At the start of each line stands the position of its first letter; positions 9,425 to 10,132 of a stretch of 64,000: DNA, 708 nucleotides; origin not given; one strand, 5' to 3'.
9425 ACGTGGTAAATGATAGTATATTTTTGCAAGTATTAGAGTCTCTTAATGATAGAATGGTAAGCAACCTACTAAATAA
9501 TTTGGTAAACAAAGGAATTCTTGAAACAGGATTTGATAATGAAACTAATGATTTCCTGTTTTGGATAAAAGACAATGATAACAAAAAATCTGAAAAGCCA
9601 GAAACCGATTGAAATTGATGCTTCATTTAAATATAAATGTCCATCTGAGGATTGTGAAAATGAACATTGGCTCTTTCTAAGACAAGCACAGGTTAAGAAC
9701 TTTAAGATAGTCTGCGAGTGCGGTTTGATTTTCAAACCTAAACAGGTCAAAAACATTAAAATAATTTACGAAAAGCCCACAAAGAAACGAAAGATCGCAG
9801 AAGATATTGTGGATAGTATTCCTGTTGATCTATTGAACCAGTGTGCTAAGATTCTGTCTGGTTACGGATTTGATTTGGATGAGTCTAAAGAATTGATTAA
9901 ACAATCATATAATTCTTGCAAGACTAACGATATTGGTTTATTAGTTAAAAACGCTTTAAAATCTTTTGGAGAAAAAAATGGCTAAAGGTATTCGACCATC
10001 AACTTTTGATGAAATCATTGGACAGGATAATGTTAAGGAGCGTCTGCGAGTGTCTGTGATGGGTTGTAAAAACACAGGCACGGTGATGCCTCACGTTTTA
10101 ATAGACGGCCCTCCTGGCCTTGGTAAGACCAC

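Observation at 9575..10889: RuvB paired with a chimeric adaptor: Zn ribbon fused to a RuvA domain III-like module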

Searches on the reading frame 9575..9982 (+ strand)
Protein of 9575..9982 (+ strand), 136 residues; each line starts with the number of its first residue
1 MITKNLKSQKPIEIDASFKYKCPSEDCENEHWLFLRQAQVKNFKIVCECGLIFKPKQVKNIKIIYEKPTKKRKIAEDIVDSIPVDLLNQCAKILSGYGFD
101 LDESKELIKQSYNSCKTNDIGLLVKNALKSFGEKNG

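Call 4: search_protein_families(library=pfam, proteins=[window:9575-9982:+], max_evalue=0.1)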
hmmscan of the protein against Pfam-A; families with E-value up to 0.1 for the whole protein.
window:9575-9982:+ (136 aa): 0 families

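Call 5: search_protein_families(library=phrogs, proteins=[window:9575-9982:+], max_evalue=0.01)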
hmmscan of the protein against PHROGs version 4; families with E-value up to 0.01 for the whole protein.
window:9575-9982:+ (136 aa): 0 families

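Call 8: search_dna_similar(query=window:9575-9982:+, collection=phages, mode=protein, max_evalue=0.01, max_rows=30)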
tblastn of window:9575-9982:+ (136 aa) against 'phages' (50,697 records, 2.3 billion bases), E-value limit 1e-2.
No match.

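Call 10: find_homologous_proteins(query=window:9575-9982:+, max_evalue=0.01)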
Query window:9575-9982:+ (136 aa): 83 proteins with E <= 0.01 among 120 candidates. Only proteins of 74 to 238 residues were searched: fused or split forms outside these lengths cannot appear, so this answer is no evidence that the protein stands alone or is whole; lengths 'longer' or 'shorter' looks for them.
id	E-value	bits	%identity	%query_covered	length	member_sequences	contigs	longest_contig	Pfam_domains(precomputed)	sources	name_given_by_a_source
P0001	5.0e-82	291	98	100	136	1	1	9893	-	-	-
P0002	8.5e-82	290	97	100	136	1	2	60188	-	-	-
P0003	6.4e-77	274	88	100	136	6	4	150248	-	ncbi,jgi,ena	jgi:hypothetical protein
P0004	8.0e-77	274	88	100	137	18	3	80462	-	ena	-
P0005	4.2e-76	271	88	100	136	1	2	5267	-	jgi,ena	jgi:hypothetical protein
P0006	1.3e-75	270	88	100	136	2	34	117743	-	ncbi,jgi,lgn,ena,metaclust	jgi:hypothetical protein|metaclust:\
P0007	8.6e-75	267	89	100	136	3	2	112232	-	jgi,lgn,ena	jgi:hypothetical protein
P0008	1.3e-74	267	85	100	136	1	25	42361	-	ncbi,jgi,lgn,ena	jgi:hypothetical protein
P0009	1.2e-73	264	85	100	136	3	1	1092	-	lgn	-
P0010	1.2e-73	264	87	100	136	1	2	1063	-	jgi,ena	jgi:hypothetical protein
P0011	1.1e-72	260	86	100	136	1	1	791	-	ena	-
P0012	1.4e-72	260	84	100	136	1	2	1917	-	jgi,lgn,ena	jgi:hypothetical protein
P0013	3.8e-72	259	83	100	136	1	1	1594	-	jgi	jgi:hypothetical protein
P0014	5.9e-72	258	82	100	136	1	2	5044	-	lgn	-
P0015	9.8e-71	254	81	100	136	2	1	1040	-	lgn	-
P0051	1.3e-28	118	45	97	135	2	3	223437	-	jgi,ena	jgi:hypothetical protein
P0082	3.2e-14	71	35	94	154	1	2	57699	-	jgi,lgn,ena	-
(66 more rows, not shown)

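Call 12: search_solved_structures(query=A1, max_evalue=10, show_alignments=3)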
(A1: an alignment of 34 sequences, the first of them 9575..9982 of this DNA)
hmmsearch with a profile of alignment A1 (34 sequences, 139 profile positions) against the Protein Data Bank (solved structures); distinct sequences matched with E-value up to 10: 10.
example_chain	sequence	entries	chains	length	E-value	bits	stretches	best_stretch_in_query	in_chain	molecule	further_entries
1ixs_A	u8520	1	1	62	0.0038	20.6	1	84-134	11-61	Holliday junction DNA helicase ruvA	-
5i8l_A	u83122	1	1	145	0.01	19.2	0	91-134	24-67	Lysozyme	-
1ixr_A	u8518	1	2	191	0.037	17.4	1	84-134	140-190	Holliday junction DNA helicase ruvA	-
7tjl_A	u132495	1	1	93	0.071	16.5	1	64-115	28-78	De novo designed protein, SEWN0.1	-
8s7v_K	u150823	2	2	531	0.2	15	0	46-116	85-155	Glycine betaine/carnitine/choline transport ATP-binding protein OpuCA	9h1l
7pbp_G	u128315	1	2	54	0.3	14.4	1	87-132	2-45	Holliday junction ATP-dependent DNA helicase RuvA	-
7pbl_G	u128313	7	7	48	0.32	14.4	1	87-131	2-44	Holliday junction ATP-dependent DNA helicase RuvA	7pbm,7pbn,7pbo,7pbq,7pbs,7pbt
7pbm_H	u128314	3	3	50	0.56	13.6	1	91-132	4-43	Holliday junction ATP-dependent DNA helicase RuvA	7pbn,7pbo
4ldn_A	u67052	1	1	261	1.5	12.2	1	36-98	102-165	Purine nucleoside phosphorylase DeoD-type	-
1bdx_A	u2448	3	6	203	1.9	11.8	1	87-131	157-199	HOLLIDAY JUNCTION DNA HELICASE RUVA | RUVA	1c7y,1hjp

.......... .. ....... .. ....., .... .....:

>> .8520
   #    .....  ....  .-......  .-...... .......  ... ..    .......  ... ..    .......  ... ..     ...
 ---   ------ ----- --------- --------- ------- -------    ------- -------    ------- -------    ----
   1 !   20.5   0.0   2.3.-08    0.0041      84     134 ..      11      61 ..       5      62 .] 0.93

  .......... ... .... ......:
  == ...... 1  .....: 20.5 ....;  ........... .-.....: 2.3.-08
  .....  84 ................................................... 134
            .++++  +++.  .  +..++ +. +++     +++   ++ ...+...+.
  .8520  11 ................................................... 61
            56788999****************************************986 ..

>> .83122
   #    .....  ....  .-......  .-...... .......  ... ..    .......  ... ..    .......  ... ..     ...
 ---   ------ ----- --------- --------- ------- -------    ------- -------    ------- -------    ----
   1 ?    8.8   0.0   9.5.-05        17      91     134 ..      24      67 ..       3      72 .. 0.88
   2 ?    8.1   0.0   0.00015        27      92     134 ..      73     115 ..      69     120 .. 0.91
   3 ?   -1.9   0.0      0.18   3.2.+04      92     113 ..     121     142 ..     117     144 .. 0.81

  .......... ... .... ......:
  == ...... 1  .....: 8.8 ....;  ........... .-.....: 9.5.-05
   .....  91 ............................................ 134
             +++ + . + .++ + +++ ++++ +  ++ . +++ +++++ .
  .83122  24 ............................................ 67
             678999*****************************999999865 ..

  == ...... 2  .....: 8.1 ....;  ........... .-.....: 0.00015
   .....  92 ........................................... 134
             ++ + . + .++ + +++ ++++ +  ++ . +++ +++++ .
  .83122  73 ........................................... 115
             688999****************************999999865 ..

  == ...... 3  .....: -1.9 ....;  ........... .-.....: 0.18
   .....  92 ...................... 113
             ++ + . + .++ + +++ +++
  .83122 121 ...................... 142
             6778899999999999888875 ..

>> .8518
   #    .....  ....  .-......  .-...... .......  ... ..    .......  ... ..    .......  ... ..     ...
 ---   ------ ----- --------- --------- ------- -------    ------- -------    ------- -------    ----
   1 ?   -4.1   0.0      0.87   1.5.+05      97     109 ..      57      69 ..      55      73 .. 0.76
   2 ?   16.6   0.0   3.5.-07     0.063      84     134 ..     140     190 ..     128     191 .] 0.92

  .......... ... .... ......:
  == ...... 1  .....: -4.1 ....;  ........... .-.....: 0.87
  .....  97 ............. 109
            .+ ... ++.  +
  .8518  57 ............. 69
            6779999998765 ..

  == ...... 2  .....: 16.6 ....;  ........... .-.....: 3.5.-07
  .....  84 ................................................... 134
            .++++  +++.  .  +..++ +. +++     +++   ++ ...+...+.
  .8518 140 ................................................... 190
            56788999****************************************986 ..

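Call 18: find_encoding_contigs(protein=P0051, flank=6000, max_places=2)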
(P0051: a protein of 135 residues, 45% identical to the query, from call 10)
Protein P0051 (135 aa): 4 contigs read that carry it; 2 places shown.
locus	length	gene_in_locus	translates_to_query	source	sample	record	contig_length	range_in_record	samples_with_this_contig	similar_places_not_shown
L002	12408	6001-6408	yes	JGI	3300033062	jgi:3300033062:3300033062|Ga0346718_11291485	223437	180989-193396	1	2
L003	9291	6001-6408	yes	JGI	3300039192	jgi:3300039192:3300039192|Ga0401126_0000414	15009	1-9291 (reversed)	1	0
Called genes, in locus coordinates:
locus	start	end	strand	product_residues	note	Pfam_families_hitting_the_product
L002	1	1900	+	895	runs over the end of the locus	-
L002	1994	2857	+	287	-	PF26926:Phage_T4_rIIB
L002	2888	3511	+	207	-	-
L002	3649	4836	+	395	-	-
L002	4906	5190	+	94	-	-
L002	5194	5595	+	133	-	-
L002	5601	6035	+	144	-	-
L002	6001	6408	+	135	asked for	-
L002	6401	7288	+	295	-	PF01078:Mg_chelatase (faint), PF05496:RuvB_N, PF13173:AAA_14 (weak), PF00004:AAA, PF07728:AAA_5 (weak), PF17864:AAA_lid_4, PF05491:WHD_RuvB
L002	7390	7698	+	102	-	-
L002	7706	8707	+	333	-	PF25216:Volactin, PF06723:MreB_Mbl (faint)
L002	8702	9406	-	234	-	-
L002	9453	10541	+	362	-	-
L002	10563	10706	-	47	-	-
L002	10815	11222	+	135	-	-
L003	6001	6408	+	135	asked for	-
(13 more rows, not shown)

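Call 19: find_encoding_contigs(protein=P0082, flank=6000, max_places=2)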
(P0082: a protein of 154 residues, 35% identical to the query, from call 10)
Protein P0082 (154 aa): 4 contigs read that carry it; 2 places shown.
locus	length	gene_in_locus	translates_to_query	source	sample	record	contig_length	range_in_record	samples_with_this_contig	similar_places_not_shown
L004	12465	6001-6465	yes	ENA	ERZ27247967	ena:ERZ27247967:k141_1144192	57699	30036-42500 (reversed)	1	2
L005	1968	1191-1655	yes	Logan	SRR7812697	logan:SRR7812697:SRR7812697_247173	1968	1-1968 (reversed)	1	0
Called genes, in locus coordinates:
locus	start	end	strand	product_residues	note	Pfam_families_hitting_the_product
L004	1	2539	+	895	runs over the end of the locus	-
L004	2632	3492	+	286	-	PF26926:Phage_T4_rIIB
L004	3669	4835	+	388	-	-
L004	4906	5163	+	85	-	-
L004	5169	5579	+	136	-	-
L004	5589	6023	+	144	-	-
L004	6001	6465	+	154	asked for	-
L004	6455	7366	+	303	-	PF05496:RuvB_N, PF00004:AAA, PF07728:AAA_5 (weak), PF13173:AAA_14 (weak), PF17864:AAA_lid_4, PF05491:WHD_RuvB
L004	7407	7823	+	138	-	PF01844:HNH (weak)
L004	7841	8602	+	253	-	PF00089:Trypsin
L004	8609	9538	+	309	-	PF00082:Peptidase_S8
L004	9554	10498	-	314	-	-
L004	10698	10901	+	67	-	-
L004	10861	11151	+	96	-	-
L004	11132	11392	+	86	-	-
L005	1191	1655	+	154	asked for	-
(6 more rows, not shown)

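Call 20: predict_structure(alignment_id=A1)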
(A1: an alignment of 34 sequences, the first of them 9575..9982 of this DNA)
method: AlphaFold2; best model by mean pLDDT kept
length: 136 residues; sequences in the alignment: 34
mean_pLDDT: 82.8   pTM: 0.48
mean pLDDT of the five models: 82.8, 82.7, 81.4, 81.4, 80.6
residues with pLDDT >= 90: 50; 70-90: 62; 50-70: 15; < 50: 9
segments of 3 or more residues with pLDDT < 50: 72-77
pLDDT, mean of each block of 10 residues (from residue 1): 66 92 96 95 96 94 74 49 85 87 87 84 87 57
secondary structure, 60 per line:
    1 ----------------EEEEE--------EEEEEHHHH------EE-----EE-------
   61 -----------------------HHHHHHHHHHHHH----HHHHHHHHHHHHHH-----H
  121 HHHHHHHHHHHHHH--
elements in order: E17-21 E30-34 H35-38 H84-96 H101-114 H120-134

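Call 21: find_related_loci(query=A1, collection=viral_contigs, flank=4000)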
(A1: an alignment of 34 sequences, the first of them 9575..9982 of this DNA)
Query A1 (136 aa) in viral_contigs; peptide patterns used: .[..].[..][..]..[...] (x = any residue, [..] = any of these).
190 stretches matched a pattern; 155 encode a relative of the query (tblastn E <= 1e-3); the best 80 are kept; 80 distinct loci.
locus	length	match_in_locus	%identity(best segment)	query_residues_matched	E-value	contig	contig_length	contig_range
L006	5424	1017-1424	99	1-136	6e-88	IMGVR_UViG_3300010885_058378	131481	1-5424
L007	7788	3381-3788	97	1-136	7e-86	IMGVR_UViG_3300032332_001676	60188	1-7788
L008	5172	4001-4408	91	1-136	1e-81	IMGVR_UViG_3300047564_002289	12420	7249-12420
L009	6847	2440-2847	88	1-136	7e-81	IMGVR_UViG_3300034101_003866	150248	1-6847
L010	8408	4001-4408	88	1-136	6e-80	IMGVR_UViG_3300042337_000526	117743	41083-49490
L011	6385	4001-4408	88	1-136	6e-80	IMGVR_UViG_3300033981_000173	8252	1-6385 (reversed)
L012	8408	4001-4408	88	1-136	6e-80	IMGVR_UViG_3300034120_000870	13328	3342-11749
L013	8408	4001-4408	88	1-136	6e-80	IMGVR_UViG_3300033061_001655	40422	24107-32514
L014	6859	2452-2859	85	1-136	3e-78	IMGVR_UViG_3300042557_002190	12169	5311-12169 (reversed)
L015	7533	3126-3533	85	1-136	3e-78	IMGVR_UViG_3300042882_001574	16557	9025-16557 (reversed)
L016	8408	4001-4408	85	1-136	3e-78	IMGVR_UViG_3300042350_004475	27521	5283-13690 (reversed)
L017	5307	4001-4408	85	1-136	3e-78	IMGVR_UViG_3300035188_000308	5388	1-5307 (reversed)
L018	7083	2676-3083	85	1-136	2e-76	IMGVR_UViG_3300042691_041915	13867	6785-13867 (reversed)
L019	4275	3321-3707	87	8-136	2e-75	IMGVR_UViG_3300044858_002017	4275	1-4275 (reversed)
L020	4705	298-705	73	1-136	2e-66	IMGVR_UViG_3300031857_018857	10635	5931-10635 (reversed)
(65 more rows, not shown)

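Call 24: fold_search(model_id=the predicted structure, library=pdb)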
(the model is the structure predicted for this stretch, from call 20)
No match with E <= 0.001 here; weaker rows may still be real.
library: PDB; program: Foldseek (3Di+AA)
matches with E <= 10: 164; with E <= 0.001: 0
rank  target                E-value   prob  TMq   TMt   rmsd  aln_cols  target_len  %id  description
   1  2h5x_C                6.0e-01  0.95  0.33  0.25   6.1        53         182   19  RuvA from Mycobacterium tuberculosis (released 2006-08-15)
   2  9a6i_A                9.9e-01  0.13  0.18  0.29  13.4        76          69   24  Integrative model of YDJO-SIGA by crosslinking MS and deep learning (released 2024-09-18)
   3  1ixs_A                1.2e+00  0.85  0.32  0.76   1.8        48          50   17  Structure of RuvB complexed with RuvA domain III (released 2002-11-06)
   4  7oa5_D                1.4e+00  0.82  0.33  0.25   6.1        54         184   18  RUVA COMPLEXED TO A HOLLIDAY JUNCTION. (released 2021-04-28)
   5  9znf_BX               1.7e+00  0.28  0.20  0.40   4.0        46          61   33  Cryo-EM structure of the Methanosarcina acetivorans 70S ribosome in complex with SriA and SriB (released 2026-01-28)
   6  1c7y_A                1.8e+00  0.57  0.27  0.19   2.2        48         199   17  E.COLI RUVA-HOLLIDAY JUNCTION COMPLEX (released 2000-07-21)
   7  1ixr_B                1.9e+00  0.63  0.32  0.24   5.2        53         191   15  RuvA-RuvB complex (released 2002-11-06)
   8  2ztd_B                1.9e+00  0.85  0.33  0.25   1.2        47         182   17  MtRuvA Form III (released 2009-05-05)
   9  7oa5_E                2.1e+00  0.69  0.31  0.23   2.5        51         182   18  RUVA COMPLEXED TO A HOLLIDAY JUNCTION. (released 2021-04-28)
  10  2ztd_A                2.2e+00  0.72  0.34  0.25   5.7        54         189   17  MtRuvA Form III (released 2009-05-05)
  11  8dy9_G                2.2e+00  0.06  0.20  0.25  22.6       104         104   13  Streptomyces venezuelae RNAP unconstrained open promoter complex with WhiA and WhiB transcription factors (released 2023-03-01)
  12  4v4n_BW               2.4e+00  0.23  0.23  0.42   3.4        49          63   26  Structure of the Methanococcus jannaschii ribosome-SecYEBeta channel complex (released 2014-07-09)
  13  7oa5_A                2.4e+00  0.63  0.31  0.24   6.7        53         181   19  RUVA COMPLEXED TO A HOLLIDAY JUNCTION. (released 2021-04-28)
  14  8r6p_J                2.4e+00  0.05  0.19  0.24  19.8       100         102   12  Mycobacterium smegnatis RNA polymerase RP2-like transcription initiation complex with SigmaA, RbpA, HelD N-terminal do (released 2024-10-02)
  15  2h5x_D                2.5e+00  0.66  0.33  0.25   5.9        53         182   17  RuvA from Mycobacterium tuberculosis (released 2006-08-15)
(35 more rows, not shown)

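Call 50: search_protein_representatives(alignment_id=A1)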
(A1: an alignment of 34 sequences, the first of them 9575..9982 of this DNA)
Query: 34 sequences, 139 profile positions. Proteins with E-value up to 0.001 (for the whole library): 500; up to 1e-10: 260; up to 1e-30: 113. The best 150 are listed.
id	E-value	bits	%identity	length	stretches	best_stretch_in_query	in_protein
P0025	2.3e-46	173.6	-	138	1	2-138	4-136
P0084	1.4e-43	164.5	-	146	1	1-137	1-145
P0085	2.0e-43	164.1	-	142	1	2-138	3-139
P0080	5.3e-43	162.7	-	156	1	2-138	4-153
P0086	7.0e-43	162.3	-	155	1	2-138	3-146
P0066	8.7e-43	162.0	-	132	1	5-138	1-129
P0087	1.4e-42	161.4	-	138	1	2-136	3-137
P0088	2.0e-42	160.8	-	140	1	3-136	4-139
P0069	6.2e-42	159.3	-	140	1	2-136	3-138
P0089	1.8e-41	157.7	-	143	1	2-136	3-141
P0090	2.0e-41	157.6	-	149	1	2-138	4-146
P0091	2.8e-41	157.1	-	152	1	1-137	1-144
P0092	3.7e-41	156.7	-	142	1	3-135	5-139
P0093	4.6e-41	156.4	-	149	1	5-138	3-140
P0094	4.4e-40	153.3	-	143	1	5-138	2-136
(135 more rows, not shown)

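Call 83: search_protein_families(library=ncbifam, proteins=[window:9575-9982:+], max_evalue=0.01)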
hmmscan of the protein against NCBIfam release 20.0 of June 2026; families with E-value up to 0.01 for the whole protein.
window:9575-9982:+ (136 aa): 0 families

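Call 90: find_related_loci(query=A1, collection=genome_contigs, flank=5000)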
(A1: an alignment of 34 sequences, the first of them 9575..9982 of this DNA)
Query A1 (136 aa) in genome_contigs; peptide patterns used: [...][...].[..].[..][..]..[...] (x = any residue, [..] = any of these).
5 stretches matched a pattern; 1 encode a relative of the query (tblastn E <= 1e-3); 1 distinct loci.
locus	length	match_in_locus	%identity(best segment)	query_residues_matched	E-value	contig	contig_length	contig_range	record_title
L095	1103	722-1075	51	4-112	9e-40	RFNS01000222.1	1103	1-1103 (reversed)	MAG: Alphaproteobacteria bacterium isolate LLD_269 Lanier.contig5598.1103bp, whole genome shotgun sequence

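Call 91: find_homologous_proteins(query=A1, lengths=longer, max_evalue=0.001)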
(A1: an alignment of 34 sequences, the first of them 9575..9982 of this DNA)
Query A1 (34 sequences): the 8000 candidates sharing most words with the query were scored; none scored E <= 0.001. Only proteins of 278 to 2000 residues were searched; long proteins share words by chance and can crowd out relatives, so finding none is weak evidence.

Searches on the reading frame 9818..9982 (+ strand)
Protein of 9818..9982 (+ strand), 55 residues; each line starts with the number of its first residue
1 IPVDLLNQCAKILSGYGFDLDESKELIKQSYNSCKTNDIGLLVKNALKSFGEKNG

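Call 67: search_protein_families(library=pfam, alignment_id=A4, max_evalue=1)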
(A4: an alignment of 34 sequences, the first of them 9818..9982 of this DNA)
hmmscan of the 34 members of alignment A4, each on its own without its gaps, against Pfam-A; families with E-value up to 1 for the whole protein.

A. member 1, window:9818-9982:+ (55 aa): 1 family
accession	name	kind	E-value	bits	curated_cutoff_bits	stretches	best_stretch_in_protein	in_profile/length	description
PF15335.11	CAAP1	-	0.095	13.6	25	1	21-49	9-37/63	Caspase activity and apoptosis inhibitor 1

B. families by the number of members that match (of 34 scanned): 23 families
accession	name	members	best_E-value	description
PF07499.19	RuvA_C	10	0.0037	RuvA, C-terminal domain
PF15335.11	CAAP1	3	0.034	Caspase activity and apoptosis inhibitor 1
PF08750.16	CNP1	1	0.0015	CNP1-like family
PF18762.7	Kinase-PolyVal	1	0.021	Serine/Threonine/Tyrosine Kinase found in polyvalent proteins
PF22567.2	UBA_9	1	0.026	UBA-like domain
PF10643.14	Cytochrome-c551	1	0.04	Photosystem P840 reaction-centre cytochrome c-551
PF23010.2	RA_3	1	0.042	PHLPP protein RA domain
PF10035.14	DUF2179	1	0.043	Uncharacterized protein conserved in bacteria (DUF2179)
PF16186.11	Arm_3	1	0.052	Atypical Arm repeat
PF11372.14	DUF3173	1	0.059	Domain of unknown function (DUF3173)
PF23370.1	Vp20_capsid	1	0.088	Capsid protein Vp20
PF14297.12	Lin1244_N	1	0.09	Lin1244/Lin1753-like, N-terminal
PF16779.11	DMP12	1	0.11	DNA-mimic protein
PF09122.16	DUF1930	1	0.12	Domain of unknown function (DUF1930)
PF01552.22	Pico_P2B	1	0.14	Picornavirus 2B protein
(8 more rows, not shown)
